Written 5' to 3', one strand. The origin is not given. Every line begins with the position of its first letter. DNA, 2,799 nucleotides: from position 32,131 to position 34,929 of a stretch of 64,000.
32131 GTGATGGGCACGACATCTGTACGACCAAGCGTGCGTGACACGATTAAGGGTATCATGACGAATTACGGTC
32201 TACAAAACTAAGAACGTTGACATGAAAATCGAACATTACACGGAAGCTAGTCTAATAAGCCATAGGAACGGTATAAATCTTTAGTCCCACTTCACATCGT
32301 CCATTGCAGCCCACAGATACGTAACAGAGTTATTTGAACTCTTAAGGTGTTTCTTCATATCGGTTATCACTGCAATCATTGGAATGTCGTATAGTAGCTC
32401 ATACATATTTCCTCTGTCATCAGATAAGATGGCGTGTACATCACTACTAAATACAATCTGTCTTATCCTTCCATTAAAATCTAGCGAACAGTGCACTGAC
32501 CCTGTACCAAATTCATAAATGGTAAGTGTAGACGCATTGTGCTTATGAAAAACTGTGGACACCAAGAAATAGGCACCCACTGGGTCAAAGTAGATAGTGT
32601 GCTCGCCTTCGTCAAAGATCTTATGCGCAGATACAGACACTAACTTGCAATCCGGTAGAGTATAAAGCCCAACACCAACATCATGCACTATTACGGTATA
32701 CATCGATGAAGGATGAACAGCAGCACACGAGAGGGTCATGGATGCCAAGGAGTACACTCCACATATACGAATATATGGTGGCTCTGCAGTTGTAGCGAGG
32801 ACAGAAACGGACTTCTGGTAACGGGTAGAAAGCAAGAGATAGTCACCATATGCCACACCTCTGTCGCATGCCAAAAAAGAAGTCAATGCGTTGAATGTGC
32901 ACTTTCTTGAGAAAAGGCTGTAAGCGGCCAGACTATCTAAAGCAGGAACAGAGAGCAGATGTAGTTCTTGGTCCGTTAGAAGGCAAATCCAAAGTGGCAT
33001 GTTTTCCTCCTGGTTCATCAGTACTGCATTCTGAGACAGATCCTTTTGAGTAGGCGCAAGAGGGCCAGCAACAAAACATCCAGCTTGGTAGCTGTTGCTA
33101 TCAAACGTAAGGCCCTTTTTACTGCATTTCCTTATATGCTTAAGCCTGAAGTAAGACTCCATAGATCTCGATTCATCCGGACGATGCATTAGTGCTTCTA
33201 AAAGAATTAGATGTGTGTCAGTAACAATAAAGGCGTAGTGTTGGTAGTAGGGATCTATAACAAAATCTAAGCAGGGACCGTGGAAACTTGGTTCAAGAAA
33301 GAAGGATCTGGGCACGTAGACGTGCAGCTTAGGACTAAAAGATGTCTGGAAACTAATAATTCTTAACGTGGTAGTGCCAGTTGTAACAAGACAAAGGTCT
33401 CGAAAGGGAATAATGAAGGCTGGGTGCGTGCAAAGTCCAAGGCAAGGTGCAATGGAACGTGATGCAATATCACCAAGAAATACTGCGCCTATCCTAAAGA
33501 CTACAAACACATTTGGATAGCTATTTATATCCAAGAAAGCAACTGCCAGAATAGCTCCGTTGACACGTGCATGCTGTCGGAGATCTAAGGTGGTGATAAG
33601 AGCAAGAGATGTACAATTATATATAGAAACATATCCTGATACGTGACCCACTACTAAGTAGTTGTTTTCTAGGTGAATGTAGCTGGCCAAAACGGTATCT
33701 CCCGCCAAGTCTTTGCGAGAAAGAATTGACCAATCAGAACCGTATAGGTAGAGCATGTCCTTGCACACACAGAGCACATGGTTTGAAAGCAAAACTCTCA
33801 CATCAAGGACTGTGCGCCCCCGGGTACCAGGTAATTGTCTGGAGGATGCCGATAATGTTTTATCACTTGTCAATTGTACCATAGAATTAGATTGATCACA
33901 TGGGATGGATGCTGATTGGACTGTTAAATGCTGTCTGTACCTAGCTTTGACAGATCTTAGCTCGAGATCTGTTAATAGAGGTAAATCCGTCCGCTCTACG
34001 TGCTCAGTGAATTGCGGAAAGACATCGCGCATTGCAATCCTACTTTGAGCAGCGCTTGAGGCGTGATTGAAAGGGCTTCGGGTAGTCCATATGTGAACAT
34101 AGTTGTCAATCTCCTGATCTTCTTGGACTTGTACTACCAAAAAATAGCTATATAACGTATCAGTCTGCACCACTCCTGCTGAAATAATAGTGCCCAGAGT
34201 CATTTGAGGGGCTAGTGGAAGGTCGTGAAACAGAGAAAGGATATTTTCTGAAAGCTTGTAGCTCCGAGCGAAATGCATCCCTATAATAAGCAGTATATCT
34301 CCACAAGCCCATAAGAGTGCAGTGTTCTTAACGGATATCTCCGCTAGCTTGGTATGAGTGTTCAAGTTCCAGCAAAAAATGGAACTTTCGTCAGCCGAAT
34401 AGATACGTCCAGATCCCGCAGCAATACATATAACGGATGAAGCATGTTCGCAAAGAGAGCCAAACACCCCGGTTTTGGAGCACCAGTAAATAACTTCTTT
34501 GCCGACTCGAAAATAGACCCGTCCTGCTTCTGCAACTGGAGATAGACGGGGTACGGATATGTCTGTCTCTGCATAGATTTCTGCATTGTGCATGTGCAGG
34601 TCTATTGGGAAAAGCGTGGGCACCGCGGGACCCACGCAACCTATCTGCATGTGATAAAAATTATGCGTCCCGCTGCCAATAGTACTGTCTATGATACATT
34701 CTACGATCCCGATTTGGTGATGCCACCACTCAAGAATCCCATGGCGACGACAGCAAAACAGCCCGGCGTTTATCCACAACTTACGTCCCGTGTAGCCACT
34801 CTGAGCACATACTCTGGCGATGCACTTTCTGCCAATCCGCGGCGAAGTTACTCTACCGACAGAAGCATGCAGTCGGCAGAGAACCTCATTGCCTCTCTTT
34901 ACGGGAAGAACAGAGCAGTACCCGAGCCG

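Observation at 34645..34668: Head-to-head gene pair sharing a 12-bp AT-rich initiator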

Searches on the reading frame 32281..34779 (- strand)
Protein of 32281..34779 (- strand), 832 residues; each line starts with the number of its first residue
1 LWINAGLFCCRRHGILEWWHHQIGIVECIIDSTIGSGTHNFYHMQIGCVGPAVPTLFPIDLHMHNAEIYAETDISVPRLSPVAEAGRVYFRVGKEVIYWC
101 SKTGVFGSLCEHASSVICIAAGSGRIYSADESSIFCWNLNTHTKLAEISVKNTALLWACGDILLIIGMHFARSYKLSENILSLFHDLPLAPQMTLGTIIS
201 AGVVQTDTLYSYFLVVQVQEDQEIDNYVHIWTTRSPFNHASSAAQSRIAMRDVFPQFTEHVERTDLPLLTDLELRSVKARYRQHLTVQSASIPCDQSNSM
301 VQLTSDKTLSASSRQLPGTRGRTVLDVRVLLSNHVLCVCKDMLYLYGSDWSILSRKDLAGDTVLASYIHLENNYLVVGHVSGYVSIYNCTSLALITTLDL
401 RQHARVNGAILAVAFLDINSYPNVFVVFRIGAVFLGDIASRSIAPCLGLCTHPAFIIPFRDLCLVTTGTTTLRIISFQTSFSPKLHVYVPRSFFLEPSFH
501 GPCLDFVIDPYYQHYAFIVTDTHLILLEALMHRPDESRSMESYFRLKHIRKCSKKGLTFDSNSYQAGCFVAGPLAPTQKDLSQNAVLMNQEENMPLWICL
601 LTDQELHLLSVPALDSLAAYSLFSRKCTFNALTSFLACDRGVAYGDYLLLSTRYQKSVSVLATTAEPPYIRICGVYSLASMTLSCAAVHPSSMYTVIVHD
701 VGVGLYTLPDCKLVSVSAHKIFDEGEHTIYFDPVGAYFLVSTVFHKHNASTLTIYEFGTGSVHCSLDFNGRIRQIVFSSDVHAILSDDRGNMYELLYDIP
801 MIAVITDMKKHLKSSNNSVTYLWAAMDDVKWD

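Call 6: find_homologous_proteins(query=window:32281-34779:-)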
Query window:32281-34779:- (832 aa): 4 proteins with E <= 0.001 among 8000 candidates.
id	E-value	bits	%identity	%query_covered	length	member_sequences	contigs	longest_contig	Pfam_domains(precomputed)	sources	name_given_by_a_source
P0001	0.0e+0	1809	100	95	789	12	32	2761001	-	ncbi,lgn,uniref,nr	ncbi:hypothetical protein GL50803_0014949 [Giardia duodenalis]|uniref:Uncharacterized protein n=1 Ta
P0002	0.0e+0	1090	61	95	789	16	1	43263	-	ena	-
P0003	0.0e+0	1062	59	92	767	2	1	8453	-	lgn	-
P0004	0.0e+0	1040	58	95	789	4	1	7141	-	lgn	-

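Call 9: find_encoding_contigs(protein=P0002, flank=5000, max_places=2)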
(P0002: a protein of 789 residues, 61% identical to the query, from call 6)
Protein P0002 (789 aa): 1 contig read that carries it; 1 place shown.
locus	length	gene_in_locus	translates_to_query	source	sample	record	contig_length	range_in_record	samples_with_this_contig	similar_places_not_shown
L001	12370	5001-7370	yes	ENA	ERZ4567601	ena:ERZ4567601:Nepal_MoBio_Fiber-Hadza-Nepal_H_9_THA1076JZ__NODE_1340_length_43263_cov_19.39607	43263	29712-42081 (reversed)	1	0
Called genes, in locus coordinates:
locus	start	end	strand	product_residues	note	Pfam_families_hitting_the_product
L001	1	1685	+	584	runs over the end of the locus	PF00069:Pkinase, PF07714:PK_Tyr_Ser-Thr, PF12796:Ank_2, PF13637:Ank_4 (faint), PF00023:Ank (faint), PF13606:Ank_3 (faint), PF13857:Ank_5 (faint), PF12796:Ank_2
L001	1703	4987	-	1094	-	-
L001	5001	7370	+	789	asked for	-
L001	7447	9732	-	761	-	-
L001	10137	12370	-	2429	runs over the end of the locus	-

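Call 10: find_encoding_contigs(protein=P0004, flank=5000, max_places=2)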
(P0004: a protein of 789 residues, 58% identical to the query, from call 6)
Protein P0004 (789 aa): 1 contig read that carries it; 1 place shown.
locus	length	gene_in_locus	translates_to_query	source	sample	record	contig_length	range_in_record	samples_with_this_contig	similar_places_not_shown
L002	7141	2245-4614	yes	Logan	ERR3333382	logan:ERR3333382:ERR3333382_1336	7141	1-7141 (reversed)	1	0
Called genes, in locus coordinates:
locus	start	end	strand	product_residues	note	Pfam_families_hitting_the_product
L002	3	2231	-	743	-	?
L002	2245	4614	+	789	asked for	-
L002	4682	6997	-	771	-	-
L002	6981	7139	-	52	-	?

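Call 11: find_encoding_contigs(protein=P0003, flank=5000, max_places=2)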
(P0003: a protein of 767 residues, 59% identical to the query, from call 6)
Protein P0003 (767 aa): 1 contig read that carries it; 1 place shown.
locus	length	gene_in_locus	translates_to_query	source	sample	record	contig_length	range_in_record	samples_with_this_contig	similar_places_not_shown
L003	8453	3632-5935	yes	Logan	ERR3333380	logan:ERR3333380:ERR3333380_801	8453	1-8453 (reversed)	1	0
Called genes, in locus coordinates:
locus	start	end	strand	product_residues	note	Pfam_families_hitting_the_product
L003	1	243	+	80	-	?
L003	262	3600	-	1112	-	-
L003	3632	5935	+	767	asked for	-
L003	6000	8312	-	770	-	-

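Call 44: search_protein_families(library=pfam, proteins=[P0001], max_evalue=0.1)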
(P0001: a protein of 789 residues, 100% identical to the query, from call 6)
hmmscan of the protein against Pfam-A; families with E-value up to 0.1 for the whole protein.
P0001 (789 aa): 2 families
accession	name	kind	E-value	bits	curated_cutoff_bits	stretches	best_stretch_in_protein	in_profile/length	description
PF23410.3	Beta-prop_VPS8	-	0.036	13.5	28.9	0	325-376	74-123/358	Vps8 beta-propeller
PF23775.1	Beta-prop_RIG_2nd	-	0.083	12.7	80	0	290-384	91-183/278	RIG second beta-propeller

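Call 55: list_cluster_members(proteins=[P0002, P0006, P0003, P0007, P0004, P0008, P0001])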
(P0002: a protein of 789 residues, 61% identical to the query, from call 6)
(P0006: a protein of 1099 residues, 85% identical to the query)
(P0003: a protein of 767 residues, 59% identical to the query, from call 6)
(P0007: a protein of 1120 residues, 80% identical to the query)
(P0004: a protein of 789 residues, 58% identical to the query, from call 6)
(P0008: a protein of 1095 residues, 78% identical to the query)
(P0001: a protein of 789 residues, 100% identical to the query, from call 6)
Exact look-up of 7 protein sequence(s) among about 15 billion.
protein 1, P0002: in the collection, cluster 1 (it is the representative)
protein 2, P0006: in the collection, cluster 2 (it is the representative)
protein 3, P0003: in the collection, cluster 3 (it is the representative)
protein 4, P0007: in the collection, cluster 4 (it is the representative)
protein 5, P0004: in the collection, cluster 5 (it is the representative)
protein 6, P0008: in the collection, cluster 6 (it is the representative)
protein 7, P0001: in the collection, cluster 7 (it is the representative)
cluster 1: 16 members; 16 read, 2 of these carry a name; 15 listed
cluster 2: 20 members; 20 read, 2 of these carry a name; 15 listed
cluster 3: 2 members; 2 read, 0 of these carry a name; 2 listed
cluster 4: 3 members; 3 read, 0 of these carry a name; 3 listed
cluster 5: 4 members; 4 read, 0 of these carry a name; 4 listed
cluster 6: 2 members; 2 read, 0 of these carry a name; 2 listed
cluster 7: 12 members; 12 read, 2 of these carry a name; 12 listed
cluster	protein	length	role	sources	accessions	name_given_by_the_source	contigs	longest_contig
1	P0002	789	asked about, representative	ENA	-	-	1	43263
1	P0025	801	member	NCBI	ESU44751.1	Hypothetical protein GSB_151487, partial [Giardia duodenalis]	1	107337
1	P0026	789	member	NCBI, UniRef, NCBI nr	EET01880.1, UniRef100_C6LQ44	Hypothetical protein GL50581_866 [Giardia duodenalis ATCC 50581] | Uncharacterized protein n=1 Tax=Giardia intestinalis (strain ATCC 50581 / GS clone H7) ... | Hypothetical protein GL50581_866 [Giardia intestinalis ATCC 50581]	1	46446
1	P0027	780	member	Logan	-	-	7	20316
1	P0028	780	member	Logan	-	-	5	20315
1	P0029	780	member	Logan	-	-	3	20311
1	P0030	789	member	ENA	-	-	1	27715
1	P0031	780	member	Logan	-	-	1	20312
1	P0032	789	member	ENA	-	-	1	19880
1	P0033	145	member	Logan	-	-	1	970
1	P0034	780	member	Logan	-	-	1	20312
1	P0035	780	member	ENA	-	-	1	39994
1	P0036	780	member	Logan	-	-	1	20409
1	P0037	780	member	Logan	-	-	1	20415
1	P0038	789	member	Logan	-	-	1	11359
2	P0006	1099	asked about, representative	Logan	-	-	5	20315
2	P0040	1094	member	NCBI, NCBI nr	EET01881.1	Hypothetical protein GL50581_867 [Giardia duodenalis ATCC 50581] | Hypothetical protein GL50581_867 [Giardia intestinalis ATCC 50581]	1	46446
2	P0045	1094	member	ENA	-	-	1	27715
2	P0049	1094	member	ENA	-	-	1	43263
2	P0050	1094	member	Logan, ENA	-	-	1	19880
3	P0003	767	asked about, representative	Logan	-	-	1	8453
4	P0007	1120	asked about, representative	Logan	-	-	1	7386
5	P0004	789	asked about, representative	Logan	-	-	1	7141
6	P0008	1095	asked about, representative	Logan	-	-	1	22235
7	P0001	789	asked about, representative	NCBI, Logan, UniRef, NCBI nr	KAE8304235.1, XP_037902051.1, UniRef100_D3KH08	hypothetical protein GL50803_0014949 [Giardia duodenalis] | Uncharacterized protein n=1 Tax=Giardia intestinalis (strain ATCC 50803 / WB clone C6) ... | hypothetical protein GL50803_0014949 [Giardia intestinalis]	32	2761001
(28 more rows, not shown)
